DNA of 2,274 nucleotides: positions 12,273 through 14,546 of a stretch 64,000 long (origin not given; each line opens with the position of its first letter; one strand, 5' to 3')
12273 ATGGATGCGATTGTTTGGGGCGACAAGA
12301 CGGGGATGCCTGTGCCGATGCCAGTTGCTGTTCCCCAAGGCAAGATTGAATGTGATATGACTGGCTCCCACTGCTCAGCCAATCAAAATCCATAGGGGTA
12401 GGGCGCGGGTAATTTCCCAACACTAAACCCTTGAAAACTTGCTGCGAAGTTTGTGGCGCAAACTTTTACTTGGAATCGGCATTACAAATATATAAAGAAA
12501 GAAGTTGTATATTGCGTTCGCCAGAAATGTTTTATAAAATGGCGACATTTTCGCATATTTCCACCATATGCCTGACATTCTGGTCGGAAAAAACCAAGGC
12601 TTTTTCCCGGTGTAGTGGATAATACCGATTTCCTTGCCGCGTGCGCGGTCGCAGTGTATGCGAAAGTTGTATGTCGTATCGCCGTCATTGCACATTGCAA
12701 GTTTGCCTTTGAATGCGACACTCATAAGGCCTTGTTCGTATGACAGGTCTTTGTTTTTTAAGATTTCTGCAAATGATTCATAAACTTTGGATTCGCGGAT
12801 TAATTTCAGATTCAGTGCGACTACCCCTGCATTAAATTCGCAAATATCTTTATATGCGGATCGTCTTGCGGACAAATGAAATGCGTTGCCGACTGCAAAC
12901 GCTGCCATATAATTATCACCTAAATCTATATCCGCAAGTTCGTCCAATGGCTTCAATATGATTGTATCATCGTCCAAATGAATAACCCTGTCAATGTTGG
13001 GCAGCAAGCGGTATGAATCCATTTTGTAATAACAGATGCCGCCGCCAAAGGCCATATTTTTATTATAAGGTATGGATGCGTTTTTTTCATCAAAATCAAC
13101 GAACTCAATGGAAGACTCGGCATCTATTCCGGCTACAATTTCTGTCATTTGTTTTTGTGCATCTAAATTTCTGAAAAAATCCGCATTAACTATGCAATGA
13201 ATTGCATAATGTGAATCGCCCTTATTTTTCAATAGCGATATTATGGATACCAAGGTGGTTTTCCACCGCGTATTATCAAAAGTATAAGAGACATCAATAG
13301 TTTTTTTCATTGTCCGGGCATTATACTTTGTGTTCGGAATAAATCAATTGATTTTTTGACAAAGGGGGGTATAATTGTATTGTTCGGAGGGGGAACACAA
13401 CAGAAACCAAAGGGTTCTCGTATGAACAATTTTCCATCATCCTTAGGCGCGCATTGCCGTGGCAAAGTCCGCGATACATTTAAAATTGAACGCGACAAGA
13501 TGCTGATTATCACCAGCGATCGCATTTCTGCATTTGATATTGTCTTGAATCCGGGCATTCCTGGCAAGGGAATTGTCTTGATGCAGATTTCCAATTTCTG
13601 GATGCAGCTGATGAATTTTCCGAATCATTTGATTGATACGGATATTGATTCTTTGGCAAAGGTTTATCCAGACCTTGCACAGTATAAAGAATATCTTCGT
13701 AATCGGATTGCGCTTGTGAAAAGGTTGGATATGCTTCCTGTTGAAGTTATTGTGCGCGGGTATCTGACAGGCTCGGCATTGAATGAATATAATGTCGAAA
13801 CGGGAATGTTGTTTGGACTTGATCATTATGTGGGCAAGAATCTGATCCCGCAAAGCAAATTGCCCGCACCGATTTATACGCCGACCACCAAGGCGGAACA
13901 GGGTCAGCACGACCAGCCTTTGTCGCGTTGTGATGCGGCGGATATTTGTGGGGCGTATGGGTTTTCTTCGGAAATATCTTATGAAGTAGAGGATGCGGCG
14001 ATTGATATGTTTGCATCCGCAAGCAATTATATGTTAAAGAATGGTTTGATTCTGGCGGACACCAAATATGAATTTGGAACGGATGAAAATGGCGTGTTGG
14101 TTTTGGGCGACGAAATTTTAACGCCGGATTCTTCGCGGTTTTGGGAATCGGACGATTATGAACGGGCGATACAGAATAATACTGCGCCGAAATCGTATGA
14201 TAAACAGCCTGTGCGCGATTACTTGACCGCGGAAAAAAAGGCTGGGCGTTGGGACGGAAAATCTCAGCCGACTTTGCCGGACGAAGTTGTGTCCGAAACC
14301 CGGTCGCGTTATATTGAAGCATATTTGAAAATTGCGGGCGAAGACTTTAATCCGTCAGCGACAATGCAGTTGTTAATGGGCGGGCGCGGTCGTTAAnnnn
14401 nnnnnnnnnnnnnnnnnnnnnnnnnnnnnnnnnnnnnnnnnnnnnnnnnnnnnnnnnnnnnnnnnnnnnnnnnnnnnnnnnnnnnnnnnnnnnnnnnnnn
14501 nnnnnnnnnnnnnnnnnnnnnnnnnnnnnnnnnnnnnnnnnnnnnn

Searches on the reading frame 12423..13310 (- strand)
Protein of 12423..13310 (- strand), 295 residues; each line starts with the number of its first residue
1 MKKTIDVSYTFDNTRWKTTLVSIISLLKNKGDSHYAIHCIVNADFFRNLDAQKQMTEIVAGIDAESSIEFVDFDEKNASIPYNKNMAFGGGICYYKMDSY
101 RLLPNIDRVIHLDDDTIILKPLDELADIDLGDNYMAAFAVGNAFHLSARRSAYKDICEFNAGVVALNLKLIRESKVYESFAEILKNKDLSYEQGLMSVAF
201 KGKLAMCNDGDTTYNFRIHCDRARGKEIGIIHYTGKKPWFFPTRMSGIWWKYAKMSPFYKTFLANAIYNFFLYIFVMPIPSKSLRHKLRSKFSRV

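Call 65: search_protein_families(library=pfam, proteins=[window:12423-13310:-], max_evalue=0.001)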
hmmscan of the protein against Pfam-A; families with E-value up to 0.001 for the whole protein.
window:12423-13310:- (295 aa): 1 family
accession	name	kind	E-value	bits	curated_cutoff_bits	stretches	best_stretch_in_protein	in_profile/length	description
PF01501.26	Glyco_transf_8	-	3.1e-22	79.8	24.3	1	7-240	2-250/253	Glycosyl transferase family 8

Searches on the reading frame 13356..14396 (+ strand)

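Call 65: search_protein_families(library=pfam, proteins=[window:13356-14396:+], max_evalue=0.001)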
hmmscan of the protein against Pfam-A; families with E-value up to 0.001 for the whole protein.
window:13356-14396:+ (346 aa): 1 family
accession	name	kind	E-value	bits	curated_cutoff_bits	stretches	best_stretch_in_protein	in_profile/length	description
PF01259.24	SAICAR_synt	-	4.6e-64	216.8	20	1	34-296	3-225/233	SAICAR synthetase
